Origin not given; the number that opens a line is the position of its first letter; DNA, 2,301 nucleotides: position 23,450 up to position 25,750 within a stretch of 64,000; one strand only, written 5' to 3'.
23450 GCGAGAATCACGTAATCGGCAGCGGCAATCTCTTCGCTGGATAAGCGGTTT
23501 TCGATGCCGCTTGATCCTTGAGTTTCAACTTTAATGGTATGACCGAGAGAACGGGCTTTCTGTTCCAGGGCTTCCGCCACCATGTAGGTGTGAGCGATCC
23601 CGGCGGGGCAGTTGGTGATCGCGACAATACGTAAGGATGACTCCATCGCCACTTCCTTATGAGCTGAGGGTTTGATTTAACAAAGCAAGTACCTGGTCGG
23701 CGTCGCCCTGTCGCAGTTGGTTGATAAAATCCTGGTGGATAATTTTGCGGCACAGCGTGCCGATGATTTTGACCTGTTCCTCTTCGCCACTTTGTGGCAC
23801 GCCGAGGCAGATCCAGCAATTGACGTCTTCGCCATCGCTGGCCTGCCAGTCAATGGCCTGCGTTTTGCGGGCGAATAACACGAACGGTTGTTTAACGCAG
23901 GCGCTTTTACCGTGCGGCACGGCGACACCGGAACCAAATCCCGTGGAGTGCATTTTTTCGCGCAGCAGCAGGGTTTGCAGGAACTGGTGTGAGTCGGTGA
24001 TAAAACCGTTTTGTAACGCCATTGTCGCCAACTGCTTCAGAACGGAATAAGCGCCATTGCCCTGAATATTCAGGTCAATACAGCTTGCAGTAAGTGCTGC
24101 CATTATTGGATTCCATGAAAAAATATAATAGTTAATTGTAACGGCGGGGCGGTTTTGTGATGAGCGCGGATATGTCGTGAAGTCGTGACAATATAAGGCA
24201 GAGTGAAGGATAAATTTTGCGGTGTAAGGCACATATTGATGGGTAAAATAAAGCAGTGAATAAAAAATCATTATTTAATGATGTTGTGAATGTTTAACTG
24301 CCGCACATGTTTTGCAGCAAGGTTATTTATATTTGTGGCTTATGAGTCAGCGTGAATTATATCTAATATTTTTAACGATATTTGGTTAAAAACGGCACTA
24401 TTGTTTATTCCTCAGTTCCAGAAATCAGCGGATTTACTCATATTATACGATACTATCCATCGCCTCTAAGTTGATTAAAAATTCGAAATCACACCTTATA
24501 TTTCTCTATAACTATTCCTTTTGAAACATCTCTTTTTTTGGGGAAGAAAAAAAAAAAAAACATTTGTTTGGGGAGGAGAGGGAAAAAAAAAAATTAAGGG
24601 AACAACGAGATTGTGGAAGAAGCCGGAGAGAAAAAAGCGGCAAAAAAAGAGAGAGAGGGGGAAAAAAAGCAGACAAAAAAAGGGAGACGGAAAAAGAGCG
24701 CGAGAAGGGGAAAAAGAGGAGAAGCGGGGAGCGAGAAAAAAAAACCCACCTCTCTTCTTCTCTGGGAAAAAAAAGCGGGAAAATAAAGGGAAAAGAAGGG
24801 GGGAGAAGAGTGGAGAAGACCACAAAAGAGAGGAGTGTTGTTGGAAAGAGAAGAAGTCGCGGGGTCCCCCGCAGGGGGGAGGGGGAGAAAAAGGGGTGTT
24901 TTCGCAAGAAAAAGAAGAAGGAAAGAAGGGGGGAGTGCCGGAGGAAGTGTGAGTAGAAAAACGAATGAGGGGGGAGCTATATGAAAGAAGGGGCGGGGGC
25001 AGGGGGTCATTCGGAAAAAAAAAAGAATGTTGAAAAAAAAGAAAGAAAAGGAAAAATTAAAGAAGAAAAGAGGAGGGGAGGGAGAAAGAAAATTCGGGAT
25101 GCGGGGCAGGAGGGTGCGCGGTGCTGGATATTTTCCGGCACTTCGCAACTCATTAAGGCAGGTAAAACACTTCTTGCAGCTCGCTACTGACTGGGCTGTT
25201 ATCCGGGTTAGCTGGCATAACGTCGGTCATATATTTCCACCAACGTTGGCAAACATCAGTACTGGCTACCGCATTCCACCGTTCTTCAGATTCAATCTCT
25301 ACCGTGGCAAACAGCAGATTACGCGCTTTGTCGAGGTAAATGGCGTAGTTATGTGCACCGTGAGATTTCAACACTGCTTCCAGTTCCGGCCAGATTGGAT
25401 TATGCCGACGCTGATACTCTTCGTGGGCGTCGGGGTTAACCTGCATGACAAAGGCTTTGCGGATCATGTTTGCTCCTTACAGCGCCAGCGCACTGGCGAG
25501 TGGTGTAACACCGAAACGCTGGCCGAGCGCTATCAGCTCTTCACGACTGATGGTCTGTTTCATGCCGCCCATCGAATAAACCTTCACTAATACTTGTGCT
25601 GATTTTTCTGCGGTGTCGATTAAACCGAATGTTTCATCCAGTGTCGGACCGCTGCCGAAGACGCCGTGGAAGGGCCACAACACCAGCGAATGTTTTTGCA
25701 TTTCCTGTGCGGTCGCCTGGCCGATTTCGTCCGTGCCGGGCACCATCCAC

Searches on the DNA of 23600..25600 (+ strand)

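Call 33: search_dna_similar(query=window:23600-25600:+, collection=ecoli_genomes, mode=near, max_rows=15)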
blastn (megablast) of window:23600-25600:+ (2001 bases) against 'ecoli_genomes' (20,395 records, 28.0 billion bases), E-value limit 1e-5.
Records with a match: 5417; places in all: 5449; records where one place covers at least 80% of the query: 0.
Genomes with a match: 5417 of 5426; with a place that covers at least 80% of the query: 0. Places per genome that has any: lowest 1, median 1, highest 2. On chromosomes: 5447 places; on plasmids: 2.
Best place of each record, by identity: 95-99% 575; 90-95% 4842.
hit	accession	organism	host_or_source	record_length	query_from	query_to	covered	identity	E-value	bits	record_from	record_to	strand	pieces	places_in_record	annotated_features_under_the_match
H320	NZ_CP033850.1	Escherichia coli strain FDAARGOS_497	Homo sapiens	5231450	1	2001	71%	98.5%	0e+0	2507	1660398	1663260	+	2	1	carbohydrate porin | frvA: PTS fructose transporter subunit IIA | rhaM: L-rhamnose mutarotase | rhaD: rhamnulose-1-phosphate aldolase | frvB: PTS fructose-like transporter subunit IIBC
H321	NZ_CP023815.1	Escherichia coli strain IMT16316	wild bird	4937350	1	2001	71%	98.5%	0e+0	2507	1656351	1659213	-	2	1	carbohydrate porin | frvA: PTS fructose transporter subunit IIA | rhaM: L-rhamnose mutarotase | rhaD: rhamnulose-1-phosphate aldolase | frvB: PTS fructose-like transporter subunit IIBC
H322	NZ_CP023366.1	Escherichia coli strain 1428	canine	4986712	1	2001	71%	98.5%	0e+0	2507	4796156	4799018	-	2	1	carbohydrate porin | frvA: PTS fructose transporter subunit IIA | rhaM: L-rhamnose mutarotase | rhaD: rhamnulose-1-phosphate aldolase | frvB: PTS fructose-like transporter subunit IIBC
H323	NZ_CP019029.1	Escherichia coli strain Ecol_881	Homo sapiens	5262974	1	2001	71%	98.5%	0e+0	2507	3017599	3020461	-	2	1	carbohydrate porin | frvA: PTS fructose transporter subunit IIA | rhaM: L-rhamnose mutarotase | rhaD: rhamnulose-1-phosphate aldolase | frvB: PTS fructose-like transporter subunit IIBC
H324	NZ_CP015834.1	Escherichia coli strain MS6198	Homo sapiens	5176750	1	2001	71%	98.5%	0e+0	2507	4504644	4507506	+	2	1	carbohydrate porin | frvA: PTS fructose transporter subunit IIA | rhaM: L-rhamnose mutarotase | rhaD: rhamnulose-1-phosphate aldolase | frvB: PTS fructose-like transporter subunit IIBC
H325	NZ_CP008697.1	Escherichia coli strain ST648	Homo sapiens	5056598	1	2001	71%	98.5%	0e+0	2507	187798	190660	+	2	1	carbohydrate porin | frvA: PTS fructose transporter subunit IIA | rhaM: L-rhamnose mutarotase | rhaD: rhamnulose-1-phosphate aldolase | frvB: PTS fructose-like transporter subunit IIBC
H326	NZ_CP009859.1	Escherichia coli strain ECONIH1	rectal swab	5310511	1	2001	71%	98.5%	0e+0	2507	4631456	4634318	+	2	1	carbohydrate porin | frvA: PTS fructose transporter subunit IIA | rhaM: L-rhamnose mutarotase | rhaD: rhamnulose-1-phosphate aldolase | frvB: PTS fructose-like transporter subunit IIBC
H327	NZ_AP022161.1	Escherichia coli strain WP5-S18-ESBL-08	-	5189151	1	2001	71%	98.5%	0e+0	2507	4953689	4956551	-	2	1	carbohydrate porin | frvA: PTS fructose transporter subunit IIA | rhaM: L-rhamnose mutarotase | rhaD: rhamnulose-1-phosphate aldolase | frvB: PTS fructose-like transporter subunit IIBC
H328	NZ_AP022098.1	Escherichia coli strain WP4-S18-ESBL-09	-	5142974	1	2001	71%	98.5%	0e+0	2507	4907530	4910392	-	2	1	carbohydrate porin | frvA: PTS fructose transporter subunit IIA | rhaM: L-rhamnose mutarotase | rhaD: rhamnulose-1-phosphate aldolase | frvB: PTS fructose-like transporter subunit IIBC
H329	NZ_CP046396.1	Escherichia coli strain ampC_0069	Homo sapiens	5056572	1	2001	71%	98.5%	0e+0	2507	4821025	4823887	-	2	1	carbohydrate porin | frvA: PTS fructose transporter subunit IIA | rhaM: L-rhamnose mutarotase | rhaD: rhamnulose-1-phosphate aldolase | frvB: PTS fructose-like transporter subunit IIBC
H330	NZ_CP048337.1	Escherichia coli strain 142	environment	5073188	1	2001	71%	98.5%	0e+0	2507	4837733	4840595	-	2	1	carbohydrate porin | frvA: PTS fructose transporter subunit IIA | rhaM: L-rhamnose mutarotase | rhaD: rhamnulose-1-phosphate aldolase | frvB: PTS fructose-like transporter subunit IIBC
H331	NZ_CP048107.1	Escherichia coli strain 201609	Homo sapiens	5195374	1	2001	71%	98.5%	0e+0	2507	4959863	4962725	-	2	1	carbohydrate porin | frvA: PTS fructose transporter subunit IIA | rhaM: L-rhamnose mutarotase | rhaD: rhamnulose-1-phosphate aldolase | frvB: PTS fructose-like transporter subunit IIBC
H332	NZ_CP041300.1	Escherichia coli O1:H42 strain CLSC36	Homo sapiens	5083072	1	2001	71%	98.5%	0e+0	2507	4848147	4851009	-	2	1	carbohydrate porin | frvA: PTS fructose transporter subunit IIA | rhaM: L-rhamnose mutarotase | rhaD: rhamnulose-1-phosphate aldolase | frvB: PTS fructose-like transporter subunit IIBC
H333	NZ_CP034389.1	Escherichia coli strain RS571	Homo sapiens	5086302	1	2001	71%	98.5%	0e+0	2507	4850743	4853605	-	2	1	carbohydrate porin | frvA: PTS fructose transporter subunit IIA | rhaM: L-rhamnose mutarotase | rhaD: rhamnulose-1-phosphate aldolase | frvB: PTS fructose-like transporter subunit IIBC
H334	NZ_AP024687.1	Escherichia coli strain FUJ80154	Homo sapiens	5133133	1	2001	71%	98.5%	0e+0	2507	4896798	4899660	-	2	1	carbohydrate porin | frvA: PTS fructose transporter subunit IIA | rhaM: L-rhamnose mutarotase | rhaD: rhamnulose-1-phosphate aldolase | frvB: PTS fructose-like transporter subunit IIBC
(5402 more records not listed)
